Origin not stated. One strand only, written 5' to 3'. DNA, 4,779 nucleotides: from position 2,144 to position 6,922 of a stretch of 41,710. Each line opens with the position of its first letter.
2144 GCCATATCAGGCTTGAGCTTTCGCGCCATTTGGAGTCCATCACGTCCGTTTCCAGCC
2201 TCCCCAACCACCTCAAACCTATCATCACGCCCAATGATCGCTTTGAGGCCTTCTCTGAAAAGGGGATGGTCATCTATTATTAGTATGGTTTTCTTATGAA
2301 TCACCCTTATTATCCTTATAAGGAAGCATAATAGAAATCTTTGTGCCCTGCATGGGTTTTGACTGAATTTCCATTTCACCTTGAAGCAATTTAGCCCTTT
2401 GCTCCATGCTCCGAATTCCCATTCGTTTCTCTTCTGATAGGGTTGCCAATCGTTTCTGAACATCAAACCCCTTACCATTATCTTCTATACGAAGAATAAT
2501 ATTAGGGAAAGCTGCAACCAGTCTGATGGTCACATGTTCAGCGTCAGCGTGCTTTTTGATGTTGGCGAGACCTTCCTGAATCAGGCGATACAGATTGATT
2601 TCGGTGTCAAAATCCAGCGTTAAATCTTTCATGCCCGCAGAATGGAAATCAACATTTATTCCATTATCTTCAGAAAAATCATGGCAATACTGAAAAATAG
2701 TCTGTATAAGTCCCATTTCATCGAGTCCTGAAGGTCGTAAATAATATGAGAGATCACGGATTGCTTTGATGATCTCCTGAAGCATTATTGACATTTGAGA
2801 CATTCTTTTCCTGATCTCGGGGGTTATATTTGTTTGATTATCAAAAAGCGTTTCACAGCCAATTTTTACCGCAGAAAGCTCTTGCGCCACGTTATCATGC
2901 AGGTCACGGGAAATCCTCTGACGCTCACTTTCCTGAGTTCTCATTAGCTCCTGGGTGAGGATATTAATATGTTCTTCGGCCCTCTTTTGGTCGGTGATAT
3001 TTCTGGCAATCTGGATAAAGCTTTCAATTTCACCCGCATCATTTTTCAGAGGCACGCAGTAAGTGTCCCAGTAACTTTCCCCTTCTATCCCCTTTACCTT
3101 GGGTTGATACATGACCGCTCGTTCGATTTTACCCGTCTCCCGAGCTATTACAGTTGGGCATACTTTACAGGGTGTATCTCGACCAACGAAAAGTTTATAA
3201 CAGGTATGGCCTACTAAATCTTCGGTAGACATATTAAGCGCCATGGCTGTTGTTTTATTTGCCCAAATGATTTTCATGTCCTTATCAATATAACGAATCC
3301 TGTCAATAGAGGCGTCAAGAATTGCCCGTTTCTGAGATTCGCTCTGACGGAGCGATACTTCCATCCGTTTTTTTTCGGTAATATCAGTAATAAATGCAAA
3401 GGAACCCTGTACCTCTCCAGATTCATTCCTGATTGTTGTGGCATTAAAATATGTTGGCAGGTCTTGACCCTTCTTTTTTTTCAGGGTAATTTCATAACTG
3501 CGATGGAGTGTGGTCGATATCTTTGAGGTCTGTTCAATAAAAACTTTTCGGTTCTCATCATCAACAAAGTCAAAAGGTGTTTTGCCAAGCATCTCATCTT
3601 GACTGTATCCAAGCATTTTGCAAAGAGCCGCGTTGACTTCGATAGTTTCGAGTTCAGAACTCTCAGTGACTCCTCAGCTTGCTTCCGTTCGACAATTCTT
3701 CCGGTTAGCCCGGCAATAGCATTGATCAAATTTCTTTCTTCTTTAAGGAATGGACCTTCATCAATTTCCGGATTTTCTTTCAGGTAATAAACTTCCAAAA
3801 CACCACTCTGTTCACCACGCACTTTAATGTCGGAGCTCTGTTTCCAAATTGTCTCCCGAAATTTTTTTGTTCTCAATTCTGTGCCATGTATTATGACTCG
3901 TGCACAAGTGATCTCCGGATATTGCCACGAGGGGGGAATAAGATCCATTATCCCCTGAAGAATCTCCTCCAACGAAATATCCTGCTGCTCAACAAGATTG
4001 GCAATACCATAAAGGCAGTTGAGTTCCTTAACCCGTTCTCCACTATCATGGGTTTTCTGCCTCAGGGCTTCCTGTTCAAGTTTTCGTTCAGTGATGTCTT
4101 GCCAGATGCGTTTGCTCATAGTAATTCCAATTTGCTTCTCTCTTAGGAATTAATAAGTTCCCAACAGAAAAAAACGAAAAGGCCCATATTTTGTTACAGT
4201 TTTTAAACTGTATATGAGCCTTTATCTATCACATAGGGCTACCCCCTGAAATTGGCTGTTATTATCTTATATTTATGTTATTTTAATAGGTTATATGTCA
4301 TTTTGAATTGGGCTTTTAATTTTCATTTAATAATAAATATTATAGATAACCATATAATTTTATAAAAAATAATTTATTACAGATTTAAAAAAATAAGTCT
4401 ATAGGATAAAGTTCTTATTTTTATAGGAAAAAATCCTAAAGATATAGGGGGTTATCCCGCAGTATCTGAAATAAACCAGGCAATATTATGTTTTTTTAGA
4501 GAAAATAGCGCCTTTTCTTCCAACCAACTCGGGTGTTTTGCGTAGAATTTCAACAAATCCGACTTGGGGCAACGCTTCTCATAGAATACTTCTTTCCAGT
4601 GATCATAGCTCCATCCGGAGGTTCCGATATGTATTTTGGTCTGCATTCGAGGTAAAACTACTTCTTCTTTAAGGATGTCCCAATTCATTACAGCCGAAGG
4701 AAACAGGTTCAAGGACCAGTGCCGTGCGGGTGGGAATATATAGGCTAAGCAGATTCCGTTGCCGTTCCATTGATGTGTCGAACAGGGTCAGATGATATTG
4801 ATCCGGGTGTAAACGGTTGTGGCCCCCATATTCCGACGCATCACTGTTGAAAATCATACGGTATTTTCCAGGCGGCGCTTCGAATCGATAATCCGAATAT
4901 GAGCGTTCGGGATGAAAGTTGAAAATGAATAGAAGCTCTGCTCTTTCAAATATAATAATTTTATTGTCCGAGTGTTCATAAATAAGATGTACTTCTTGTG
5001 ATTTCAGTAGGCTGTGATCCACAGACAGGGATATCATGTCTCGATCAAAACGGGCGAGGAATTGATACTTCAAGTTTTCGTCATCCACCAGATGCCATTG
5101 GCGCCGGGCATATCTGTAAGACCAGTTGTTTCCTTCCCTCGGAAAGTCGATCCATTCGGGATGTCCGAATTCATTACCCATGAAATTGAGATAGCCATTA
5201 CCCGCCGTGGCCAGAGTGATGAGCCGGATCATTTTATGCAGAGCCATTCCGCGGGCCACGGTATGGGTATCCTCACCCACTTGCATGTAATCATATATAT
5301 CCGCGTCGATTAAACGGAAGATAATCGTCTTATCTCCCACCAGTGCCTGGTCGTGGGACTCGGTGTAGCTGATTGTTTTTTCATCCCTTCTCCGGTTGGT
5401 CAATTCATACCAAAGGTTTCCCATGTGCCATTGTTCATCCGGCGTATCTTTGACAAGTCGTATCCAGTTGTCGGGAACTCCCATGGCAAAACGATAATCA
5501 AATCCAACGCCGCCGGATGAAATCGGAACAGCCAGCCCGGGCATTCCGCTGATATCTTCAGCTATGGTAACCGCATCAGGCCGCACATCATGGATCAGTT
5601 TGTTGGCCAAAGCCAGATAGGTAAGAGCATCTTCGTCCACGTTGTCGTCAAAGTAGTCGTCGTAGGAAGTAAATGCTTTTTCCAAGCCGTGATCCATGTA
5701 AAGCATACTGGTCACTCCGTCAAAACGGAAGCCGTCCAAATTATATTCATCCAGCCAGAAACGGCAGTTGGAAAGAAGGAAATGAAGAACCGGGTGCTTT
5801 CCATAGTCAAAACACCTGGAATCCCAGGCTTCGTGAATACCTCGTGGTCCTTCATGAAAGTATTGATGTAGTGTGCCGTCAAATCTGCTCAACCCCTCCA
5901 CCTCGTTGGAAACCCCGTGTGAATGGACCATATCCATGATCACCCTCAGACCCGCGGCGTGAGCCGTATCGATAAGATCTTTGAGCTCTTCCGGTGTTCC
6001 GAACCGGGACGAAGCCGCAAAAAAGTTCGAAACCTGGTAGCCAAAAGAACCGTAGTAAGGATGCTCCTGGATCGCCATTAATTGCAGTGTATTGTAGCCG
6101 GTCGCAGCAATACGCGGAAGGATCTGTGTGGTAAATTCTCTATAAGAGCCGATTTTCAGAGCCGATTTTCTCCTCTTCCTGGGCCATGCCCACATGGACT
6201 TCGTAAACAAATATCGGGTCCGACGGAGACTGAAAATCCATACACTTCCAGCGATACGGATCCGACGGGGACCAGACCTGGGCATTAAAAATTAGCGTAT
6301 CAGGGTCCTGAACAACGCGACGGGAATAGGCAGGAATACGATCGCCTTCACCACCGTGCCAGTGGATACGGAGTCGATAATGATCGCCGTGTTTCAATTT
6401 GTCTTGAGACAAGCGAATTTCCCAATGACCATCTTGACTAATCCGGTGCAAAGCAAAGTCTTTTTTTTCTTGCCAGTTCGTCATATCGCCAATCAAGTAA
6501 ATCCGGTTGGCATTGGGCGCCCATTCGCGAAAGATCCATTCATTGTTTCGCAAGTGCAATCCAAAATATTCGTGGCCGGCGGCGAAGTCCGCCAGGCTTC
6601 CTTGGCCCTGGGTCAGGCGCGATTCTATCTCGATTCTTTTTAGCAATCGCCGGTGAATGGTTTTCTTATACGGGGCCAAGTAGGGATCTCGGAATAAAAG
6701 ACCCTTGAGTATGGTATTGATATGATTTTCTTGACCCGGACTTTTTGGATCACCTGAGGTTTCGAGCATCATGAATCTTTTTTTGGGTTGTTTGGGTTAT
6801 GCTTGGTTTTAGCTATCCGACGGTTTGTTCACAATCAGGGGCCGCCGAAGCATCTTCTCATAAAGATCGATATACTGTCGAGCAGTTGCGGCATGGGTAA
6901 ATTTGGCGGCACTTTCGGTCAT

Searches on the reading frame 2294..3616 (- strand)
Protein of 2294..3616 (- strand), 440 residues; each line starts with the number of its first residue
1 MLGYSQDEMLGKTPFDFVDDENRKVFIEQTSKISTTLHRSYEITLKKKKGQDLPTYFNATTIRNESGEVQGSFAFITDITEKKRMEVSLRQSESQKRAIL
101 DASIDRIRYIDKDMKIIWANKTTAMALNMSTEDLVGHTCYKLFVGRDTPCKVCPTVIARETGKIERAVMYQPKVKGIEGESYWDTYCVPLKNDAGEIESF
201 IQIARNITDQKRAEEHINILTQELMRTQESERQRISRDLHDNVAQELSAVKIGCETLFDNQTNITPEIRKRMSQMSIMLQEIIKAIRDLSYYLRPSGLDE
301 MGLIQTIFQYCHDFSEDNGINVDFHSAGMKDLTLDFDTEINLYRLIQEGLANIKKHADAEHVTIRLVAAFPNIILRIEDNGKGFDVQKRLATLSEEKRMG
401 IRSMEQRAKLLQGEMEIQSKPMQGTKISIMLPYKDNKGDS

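Call 10: search_protein_families(library=pfam, proteins=[window:2294-3616:-])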
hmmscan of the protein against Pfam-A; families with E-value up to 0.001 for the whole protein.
window:2294-3616:- (440 aa): 5 families
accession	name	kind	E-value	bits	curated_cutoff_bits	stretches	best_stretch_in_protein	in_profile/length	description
PF08448.16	PAS_4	-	1.3e-19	70.9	23.1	2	100-212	1-110/110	PAS fold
PF13426.13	PAS_9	-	6.9e-19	68.5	27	2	1-81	23-103/103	PAS domain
PF07730.19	HisKA_3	-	1.8e-13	51.2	24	1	231-298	1-68/68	Histidine kinase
PF00989.32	PAS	-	5.7e-13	49.3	22.6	1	1-79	33-113/113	PAS fold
PF02518.31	HATPase_c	-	1.2e-11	45.5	26.4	1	339-434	3-110/111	Histidine kinase-, DNA gyrase B-, and HSP90-like ATPase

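Call 57: search_protein_families(library=ncbifam, max_evalue=0.001, proteins=[window:2294-3616:-])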
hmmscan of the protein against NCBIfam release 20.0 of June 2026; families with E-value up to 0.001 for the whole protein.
window:2294-3616:- (440 aa): 24 families
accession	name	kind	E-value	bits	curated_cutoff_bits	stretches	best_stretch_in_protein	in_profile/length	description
NF052443.1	SensHisKinMctS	equivalog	1.1e-45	155.9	700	1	206-434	225-449/457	two-component system sensor histidine kinase MctS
NF008649.0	PRK11644.1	equivalog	1.8e-34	119.4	408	1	202-433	273-496/499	signal transduction histidine-protein kinase/phosphatase UhpB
NF052531.1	Strep_LiaS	equivalog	3.6e-28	98.8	450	1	205-432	108-326/328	envelope stress sensor histidine kinase LiaS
NF007896.0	PRK10600.1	equivalog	1.5e-23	83.3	578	1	230-431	389-583/598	nitrate/nitrite two-component system sensor histidine kinase NarX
TIGR00229.1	sensory_box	domain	2.9e-22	79.1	22.9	2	1-86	37-123/126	PAS domain S-box protein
NF008184.0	PRK10935.1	equivalog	6.7e-21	74.5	553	1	230-436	362-562/565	nitrate/nitrite two-component system sensor histidine kinase NarQ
NF047786.1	his_kin_MadS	equivalog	1.2e-18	67.4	500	1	228-432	227-434/434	MadS family sensor histidine kinase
NF047322.1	HK_morpho_MacS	equivalog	2.9e-14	53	300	1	225-432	176-367/367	MacS family sensor histidine kinase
NF047874.1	MASE3_PAS_HK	subfamily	5e-12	45.4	560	2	84-247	255-409/655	MASE3 domain-containing sensor histidine kinase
NF008302.0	PRK11091.1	equivalog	2e-09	36.2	838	1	86-221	147-280/779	aerobic respiration two-component sensor histidine kinase ArcB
NF008468.0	PRK11360.1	equivalog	8.4e-09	34.3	646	0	1-93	300-391/616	two-component system sensor histidine kinase AtoS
NF045675.1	PhdiestaseDibA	equivalog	2e-08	33.1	980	1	3-90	112-200/623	phosphodiesterase DibA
NF046044.1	PnpS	equivalog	5.9e-08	32.1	400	0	89-215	50-168/390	two-component system histidine kinase PnpS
NF052574.1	HisKinEspCMyxo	equivalog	5e-07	28.3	1200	0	1-92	320-411/785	serine histidine kinase EspC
NF053781.1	cdiGMPphdstlr2612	equivalog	6.9e-07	27.3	1600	1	37-142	658-763/1268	Tlr1612 family c-di-GMP phosphodiesterase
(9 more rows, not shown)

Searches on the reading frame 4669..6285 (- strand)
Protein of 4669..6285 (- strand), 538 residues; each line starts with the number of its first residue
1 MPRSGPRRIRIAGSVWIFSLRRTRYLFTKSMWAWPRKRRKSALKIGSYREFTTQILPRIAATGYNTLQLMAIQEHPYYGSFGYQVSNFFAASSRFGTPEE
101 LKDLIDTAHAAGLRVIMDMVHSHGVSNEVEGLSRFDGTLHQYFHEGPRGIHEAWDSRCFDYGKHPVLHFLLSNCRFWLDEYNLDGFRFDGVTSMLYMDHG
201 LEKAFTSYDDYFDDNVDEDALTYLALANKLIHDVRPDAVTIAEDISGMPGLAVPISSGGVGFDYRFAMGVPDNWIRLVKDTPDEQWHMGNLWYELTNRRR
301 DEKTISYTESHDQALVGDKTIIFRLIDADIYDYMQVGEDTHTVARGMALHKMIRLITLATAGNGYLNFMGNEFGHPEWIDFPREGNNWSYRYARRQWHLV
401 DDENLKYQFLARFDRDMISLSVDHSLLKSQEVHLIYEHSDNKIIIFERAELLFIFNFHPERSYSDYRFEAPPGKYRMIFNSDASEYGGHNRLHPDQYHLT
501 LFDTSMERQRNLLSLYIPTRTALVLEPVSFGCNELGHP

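Call 10: search_protein_families(library=pfam, proteins=[window:4669-6285:-])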
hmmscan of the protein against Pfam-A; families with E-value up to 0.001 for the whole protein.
window:4669-6285:- (538 aa): 2 families
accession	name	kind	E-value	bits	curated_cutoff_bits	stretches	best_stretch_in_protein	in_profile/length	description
PF02806.24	Alpha-amylase_C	-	3.3e-19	69.5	21.2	1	438-527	6-94/95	Alpha amylase, C-terminal all-beta domain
PF00128.31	Alpha-amylase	-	1.7e-13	51.1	22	1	73-124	42-92/446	Alpha amylase, catalytic domain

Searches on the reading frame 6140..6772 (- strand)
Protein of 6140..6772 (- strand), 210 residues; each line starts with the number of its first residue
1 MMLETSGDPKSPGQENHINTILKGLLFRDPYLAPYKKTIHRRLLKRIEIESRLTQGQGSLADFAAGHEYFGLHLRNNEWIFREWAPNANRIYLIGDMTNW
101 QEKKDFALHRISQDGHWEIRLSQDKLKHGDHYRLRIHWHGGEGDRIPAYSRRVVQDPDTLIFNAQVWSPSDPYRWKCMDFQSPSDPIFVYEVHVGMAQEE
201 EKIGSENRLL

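Call 10: search_protein_families(library=pfam, proteins=[window:6140-6772:-])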
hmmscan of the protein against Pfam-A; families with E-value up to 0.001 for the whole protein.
window:6140-6772:- (210 aa): 2 families
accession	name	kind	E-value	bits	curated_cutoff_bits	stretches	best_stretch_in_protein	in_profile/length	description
PF02922.24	CBM_48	-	7.8e-13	49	22.4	1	70-149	2-82/83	Carbohydrate-binding module 48 (Isoamylase N-terminal domain)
PF22019.2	GlgB_N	-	5.1e-06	26.9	27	1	67-142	17-86/94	alpha-1,4-glucan branching enzyme GlgB, N-terminal domain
